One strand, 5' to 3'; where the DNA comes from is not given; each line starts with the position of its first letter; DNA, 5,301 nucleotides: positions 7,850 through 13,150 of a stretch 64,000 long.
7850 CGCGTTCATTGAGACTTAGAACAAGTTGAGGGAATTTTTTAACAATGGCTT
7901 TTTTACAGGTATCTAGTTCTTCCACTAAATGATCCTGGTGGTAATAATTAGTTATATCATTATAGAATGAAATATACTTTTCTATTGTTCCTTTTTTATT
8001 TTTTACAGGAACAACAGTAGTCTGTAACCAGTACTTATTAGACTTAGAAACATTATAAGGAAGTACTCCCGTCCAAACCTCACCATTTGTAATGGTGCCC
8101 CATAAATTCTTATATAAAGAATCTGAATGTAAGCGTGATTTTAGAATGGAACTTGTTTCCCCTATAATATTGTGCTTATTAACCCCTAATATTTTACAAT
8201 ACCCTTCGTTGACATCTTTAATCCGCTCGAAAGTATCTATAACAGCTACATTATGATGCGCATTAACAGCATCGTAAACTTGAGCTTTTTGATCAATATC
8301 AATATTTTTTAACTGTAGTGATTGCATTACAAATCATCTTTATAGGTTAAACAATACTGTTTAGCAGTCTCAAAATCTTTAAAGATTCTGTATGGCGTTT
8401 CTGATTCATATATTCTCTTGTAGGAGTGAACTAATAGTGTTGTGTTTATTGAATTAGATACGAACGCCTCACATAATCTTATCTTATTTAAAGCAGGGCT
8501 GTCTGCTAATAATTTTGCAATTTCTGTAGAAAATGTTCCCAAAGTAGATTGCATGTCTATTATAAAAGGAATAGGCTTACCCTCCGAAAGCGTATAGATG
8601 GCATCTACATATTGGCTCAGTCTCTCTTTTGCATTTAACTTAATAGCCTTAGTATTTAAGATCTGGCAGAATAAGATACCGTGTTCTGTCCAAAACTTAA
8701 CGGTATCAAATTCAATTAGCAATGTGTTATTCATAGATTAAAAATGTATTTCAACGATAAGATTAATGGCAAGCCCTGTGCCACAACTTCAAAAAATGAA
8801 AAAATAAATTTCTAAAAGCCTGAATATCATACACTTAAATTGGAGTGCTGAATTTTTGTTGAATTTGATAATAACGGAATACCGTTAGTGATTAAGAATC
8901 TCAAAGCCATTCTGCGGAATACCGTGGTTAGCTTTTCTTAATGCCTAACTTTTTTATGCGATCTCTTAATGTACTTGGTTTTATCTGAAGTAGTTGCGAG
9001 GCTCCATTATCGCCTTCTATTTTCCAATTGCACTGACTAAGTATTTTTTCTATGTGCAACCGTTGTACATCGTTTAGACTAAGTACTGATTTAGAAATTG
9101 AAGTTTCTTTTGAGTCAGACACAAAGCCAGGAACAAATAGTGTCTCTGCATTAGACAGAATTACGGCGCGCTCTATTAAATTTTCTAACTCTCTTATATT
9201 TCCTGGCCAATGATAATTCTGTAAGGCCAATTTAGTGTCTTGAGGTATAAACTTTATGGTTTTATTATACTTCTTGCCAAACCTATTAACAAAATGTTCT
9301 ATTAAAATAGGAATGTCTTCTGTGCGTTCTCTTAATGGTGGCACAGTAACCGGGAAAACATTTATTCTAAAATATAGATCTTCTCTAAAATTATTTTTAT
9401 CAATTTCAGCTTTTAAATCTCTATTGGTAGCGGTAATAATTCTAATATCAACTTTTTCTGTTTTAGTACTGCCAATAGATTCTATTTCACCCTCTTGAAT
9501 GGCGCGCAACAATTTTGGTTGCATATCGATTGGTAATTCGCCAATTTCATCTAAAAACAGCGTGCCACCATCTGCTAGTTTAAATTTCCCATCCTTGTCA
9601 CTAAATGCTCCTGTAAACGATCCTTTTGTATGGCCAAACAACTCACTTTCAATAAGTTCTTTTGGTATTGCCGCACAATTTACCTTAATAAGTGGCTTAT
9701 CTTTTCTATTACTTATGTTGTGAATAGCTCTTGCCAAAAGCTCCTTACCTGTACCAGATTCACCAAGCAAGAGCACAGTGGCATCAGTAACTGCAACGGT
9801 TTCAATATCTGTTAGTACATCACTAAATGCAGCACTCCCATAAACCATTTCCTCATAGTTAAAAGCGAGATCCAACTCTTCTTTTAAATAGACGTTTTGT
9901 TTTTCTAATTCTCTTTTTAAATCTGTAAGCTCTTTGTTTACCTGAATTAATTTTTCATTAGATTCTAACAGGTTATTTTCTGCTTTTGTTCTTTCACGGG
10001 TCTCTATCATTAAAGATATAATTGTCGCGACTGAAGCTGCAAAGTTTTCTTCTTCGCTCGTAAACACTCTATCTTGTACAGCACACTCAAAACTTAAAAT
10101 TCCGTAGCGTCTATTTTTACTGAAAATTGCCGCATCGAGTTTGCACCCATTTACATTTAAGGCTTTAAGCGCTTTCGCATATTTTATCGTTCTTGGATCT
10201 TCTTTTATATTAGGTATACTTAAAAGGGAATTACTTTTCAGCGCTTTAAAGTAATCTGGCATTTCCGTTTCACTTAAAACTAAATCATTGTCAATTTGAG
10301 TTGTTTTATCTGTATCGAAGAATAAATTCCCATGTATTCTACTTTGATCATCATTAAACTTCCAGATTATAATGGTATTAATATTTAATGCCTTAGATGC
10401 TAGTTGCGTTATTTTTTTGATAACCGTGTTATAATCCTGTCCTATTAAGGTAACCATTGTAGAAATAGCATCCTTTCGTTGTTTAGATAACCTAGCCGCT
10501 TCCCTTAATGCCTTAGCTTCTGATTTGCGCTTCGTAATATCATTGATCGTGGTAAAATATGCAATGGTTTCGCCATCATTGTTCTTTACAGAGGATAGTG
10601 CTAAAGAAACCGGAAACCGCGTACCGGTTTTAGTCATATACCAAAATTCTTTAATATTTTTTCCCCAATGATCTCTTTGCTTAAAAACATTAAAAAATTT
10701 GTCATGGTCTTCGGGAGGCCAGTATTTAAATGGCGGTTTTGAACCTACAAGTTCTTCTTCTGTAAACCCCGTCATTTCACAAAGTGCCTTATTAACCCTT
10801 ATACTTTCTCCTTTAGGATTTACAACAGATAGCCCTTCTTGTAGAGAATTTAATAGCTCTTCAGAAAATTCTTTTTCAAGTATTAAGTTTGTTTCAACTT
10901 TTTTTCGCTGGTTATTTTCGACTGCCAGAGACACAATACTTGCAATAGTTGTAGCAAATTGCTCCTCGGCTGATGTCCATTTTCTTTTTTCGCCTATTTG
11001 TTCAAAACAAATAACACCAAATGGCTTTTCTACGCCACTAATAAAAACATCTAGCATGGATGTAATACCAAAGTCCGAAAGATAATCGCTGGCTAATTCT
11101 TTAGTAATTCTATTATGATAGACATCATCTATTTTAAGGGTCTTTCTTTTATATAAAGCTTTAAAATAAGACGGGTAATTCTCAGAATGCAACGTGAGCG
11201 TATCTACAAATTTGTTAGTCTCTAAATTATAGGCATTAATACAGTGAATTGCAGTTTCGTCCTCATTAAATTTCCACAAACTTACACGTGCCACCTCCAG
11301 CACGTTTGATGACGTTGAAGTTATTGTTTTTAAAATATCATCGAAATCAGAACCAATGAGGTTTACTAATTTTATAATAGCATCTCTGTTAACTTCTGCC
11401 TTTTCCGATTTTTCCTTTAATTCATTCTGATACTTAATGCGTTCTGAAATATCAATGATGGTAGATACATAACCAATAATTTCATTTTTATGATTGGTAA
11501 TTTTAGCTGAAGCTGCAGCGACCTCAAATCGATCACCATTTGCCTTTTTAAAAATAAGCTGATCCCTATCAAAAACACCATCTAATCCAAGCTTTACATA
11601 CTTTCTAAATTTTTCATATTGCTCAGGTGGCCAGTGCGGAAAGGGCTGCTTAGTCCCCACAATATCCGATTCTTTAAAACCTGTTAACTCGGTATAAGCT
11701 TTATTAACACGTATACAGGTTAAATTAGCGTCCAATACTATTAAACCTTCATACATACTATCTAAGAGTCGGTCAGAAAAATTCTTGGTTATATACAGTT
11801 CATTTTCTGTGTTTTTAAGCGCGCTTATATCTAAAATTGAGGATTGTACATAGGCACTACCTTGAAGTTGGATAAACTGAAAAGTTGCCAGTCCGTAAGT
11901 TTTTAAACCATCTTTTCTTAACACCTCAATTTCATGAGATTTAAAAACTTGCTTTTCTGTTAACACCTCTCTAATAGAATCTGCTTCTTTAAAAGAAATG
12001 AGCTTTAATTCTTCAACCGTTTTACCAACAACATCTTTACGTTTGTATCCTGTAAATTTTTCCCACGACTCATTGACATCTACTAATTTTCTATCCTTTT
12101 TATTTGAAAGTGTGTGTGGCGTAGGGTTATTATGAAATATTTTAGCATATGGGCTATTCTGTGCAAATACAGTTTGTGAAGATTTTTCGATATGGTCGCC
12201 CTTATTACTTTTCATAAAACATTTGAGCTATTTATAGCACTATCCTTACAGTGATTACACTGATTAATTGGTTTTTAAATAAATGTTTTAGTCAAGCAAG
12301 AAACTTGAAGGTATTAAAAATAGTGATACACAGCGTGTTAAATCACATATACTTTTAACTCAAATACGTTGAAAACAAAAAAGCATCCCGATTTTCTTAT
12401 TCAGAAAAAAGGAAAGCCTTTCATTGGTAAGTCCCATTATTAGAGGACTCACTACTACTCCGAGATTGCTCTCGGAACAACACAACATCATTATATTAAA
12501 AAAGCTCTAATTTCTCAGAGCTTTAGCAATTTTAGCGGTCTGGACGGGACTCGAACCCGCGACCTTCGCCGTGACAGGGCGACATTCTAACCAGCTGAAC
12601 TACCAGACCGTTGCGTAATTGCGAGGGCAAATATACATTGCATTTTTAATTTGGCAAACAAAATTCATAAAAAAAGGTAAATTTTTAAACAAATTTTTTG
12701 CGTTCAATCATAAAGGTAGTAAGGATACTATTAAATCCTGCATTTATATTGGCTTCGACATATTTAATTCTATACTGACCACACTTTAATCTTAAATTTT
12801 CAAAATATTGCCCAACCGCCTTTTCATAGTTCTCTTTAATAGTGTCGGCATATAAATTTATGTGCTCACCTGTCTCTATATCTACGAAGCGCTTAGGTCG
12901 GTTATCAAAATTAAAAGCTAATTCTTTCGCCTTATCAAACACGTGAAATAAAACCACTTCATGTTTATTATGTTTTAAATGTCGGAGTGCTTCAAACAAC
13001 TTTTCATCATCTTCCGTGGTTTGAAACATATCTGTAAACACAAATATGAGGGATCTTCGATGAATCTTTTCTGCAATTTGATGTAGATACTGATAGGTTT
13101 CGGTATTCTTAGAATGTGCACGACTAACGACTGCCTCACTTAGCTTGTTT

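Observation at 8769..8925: Perfect sigma54 promoter with paired enhancer-like repeats right after a sigma54 activator gene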

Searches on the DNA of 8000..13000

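Call 62: search_rna_families(source=window, start=8000, end=13000, threshold=gathering)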
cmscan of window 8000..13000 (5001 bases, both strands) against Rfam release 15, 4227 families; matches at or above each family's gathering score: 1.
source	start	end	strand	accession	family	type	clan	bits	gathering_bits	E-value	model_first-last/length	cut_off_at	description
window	12536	12609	-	RF00005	tRNA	Gene; tRNA;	CL00001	69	29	4.7e-14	1-71/71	no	tRNA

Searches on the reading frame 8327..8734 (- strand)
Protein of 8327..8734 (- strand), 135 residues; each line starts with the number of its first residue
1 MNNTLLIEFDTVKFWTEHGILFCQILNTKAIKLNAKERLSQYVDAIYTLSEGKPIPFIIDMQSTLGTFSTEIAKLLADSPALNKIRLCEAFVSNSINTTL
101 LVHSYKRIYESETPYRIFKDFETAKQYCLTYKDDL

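Call 4: search_protein_families(library=pfam, proteins=[window:8327-8734:-], max_evalue=0.01)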
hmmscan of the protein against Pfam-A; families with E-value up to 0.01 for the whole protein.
window:8327-8734:- (135 aa): 1 family
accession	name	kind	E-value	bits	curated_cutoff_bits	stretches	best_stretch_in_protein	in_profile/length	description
PF25056.1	DUF7793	-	1.7e-09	38.1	26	1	14-132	1-113/113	Domain of unknown function (DUF7793)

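Call 7: find_homologous_proteins(query=window:8327-8734:-, max_evalue=0.001)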
Query window:8327-8734:- (135 aa): 3 proteins with E <= 0.001 among 11 candidates.
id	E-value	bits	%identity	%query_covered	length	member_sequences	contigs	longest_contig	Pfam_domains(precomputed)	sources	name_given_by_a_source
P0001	1.2e-83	295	100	100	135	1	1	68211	PF25056.2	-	-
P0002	2.4e-30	123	49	96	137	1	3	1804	PF25056.2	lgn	-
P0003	1.6e-28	117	49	100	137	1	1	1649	PF25056.2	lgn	-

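Call 9: find_encoding_contigs(protein=P0002, flank=5000)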
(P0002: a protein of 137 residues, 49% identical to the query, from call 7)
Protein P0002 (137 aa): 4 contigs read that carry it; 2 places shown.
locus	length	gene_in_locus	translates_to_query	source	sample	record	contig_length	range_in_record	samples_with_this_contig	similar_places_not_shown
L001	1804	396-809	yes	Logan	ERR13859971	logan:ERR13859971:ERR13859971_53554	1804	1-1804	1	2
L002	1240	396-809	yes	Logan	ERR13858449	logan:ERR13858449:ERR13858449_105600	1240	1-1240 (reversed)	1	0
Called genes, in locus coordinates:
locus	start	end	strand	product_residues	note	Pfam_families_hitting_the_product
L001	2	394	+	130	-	?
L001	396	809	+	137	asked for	PF25056:DUF7793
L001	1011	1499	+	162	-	PF00072:Response_reg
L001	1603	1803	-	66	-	?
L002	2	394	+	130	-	?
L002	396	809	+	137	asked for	PF25056:DUF7793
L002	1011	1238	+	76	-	?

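Call 10: find_encoding_contigs(protein=P0003, flank=5000)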
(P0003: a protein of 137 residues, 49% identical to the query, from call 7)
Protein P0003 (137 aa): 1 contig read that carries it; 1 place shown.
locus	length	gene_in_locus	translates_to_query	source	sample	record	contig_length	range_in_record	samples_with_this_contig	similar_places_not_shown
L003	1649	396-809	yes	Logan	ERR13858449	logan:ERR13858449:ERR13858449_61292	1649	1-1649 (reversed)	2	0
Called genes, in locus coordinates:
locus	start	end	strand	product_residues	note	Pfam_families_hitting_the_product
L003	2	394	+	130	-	?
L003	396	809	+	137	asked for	PF25056:DUF7793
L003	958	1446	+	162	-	PF00072:Response_reg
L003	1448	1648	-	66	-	?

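Call 40: search_protein_families(library=ncbifam, proteins=[window:8327-8734:-], max_evalue=0.01)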
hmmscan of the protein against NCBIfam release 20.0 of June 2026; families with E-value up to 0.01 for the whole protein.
window:8327-8734:- (135 aa): 0 families

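Call 41: search_solved_structures(query=window:8327-8734:-, max_evalue=10)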
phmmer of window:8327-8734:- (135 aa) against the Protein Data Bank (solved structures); distinct sequences matched with E-value up to 10: 1.
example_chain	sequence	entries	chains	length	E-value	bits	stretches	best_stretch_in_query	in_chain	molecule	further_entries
4axv_A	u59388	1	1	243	0.8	12.9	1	13-66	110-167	MPAA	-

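Call 52: predict_structure(alignment_id=A1)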
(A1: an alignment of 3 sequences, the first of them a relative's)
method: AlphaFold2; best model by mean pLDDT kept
length: 135 residues; sequences in the alignment: 3
mean_pLDDT: 77.1   pTM: 0.76
mean pLDDT of the five models: 77.1, 65.6, 61.6, 59.9, 59.3
residues with pLDDT >= 90: 25; 70-90: 69; 50-70: 37; < 50: 4
segments of 3 or more residues with pLDDT < 50: none
pLDDT, mean of each block of 10 residues (from residue 1): 68 88 75 66 89 89 65 74 82 74 58 79 92 81
secondary structure, 60 per line:
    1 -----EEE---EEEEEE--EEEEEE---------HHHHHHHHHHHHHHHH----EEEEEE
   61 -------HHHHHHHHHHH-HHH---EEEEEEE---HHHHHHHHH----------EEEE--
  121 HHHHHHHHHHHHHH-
elements in order: E6-8 E12-17 E20-25 H35-50 E55-60 H68-78 E86-92 H96-104 E115-118 H121-134

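Call 55: fold_search(model_id=the predicted structure, library=pdb)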
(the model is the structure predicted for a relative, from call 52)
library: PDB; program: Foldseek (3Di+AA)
matches with E <= 10: 984; with E <= 0.001: 2
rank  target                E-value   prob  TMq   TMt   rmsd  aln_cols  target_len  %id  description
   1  4xs5_C                2.8e-04  1.00  0.58  0.63   4.1       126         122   13  Crystal structure of Sulfate transporter/antisigma-factor antagonist STAS from Dyadobacter fermentans DSM 18053 (released 2015-02-11)
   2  6jhk_B                4.5e-04  1.00  0.55  0.62   5.2       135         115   12  Crystal Structure of Bacillus subtilis RsbS (released 2019-09-11)
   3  4xs5_A                1.9e-03  1.00  0.60  0.66   3.7       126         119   12  Crystal structure of Sulfate transporter/antisigma-factor antagonist STAS from Dyadobacter fermentans DSM 18053 (released 2015-02-11)
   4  7e6g_C                2.0e-03  0.98  0.44  0.47   5.7       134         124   16  Crystal structure of diguanylate cyclase SiaD in complex with its activator SiaC from Pseudomonas aeruginosa (released 2021-09-22)
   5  6kko_C                2.4e-03  1.00  0.51  0.54   4.5       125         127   14  The crystal structure of SiaB-SiaC complex from Pseudomonas aeruginosa (released 2020-06-10)
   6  2q3l_A                5.7e-03  0.99  0.50  0.53   7.1       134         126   10  CRYSTAL STRUCTURE OF AN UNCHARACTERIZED PROTEIN FROM DUF3478 FAMILY WITH A SPOIIAA-LIKE FOLD (SHEW_3102) FROM SHEWANEL (released 2007-06-12)
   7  6kkp                  6.9e-03  0.98  0.48  0.52   5.3       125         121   14  The crystal structure of apo-SiaC from Pseudomonas aeruginosa (released 2020-06-10)
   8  6kko_D                7.3e-03  0.99  0.51  0.53   4.6       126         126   14  The crystal structure of SiaB-SiaC complex from Pseudomonas aeruginosa (released 2020-06-10)
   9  3x43_C                7.8e-03  0.69  0.34  0.18  13.2       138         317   14  Crystal structure of O-ureido-L-serine synthase (released 2015-07-29)
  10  6jhk_A                9.5e-03  1.00  0.59  0.66   4.0       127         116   13  Crystal Structure of Bacillus subtilis RsbS (released 2019-09-11)
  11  8tny_A                1.1e-02  0.97  0.52  0.16   8.2       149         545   13  Substrate Binding Plasticity Revealed by Cryo-EM Structures of SLC26A2 (released 2024-05-22)
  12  3x43_A                1.2e-02  0.57  0.33  0.17  13.3       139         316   14  Crystal structure of O-ureido-L-serine synthase (released 2015-07-29)
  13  8iet_A                1.3e-02  0.80  0.41  0.11  10.8       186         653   10  Human SLC26A3 in the apo state (released 2024-02-28)
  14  3zxn_A                1.4e-02  0.98  0.50  0.56   6.3       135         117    7  Moorella thermoacetica RsbS S58E (released 2012-02-22)
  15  2uzf_A                1.4e-02  0.77  0.41  0.25  10.2       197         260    8  Crystal structure of Staphylococcus aureus 1,4-dihydroxy-2-naphthoyl CoA synthase (MenB) in complex with acetoacetyl C (released 2007-11-13)
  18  4xs5_D                1.8e-02  1.00  0.60  0.66   3.6       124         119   11  Crystal structure of Sulfate transporter/antisigma-factor antagonist STAS from Dyadobacter fermentans DSM 18053 (released 2015-02-11)
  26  1til_B                3.1e-02  0.99  0.57  0.64   3.8       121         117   15  Crystal Structures of the ADP and ATP bound forms of the Bacillus Anti-sigma factor SpoIIAB in complex with the Anti-a (released 2004-06-15)
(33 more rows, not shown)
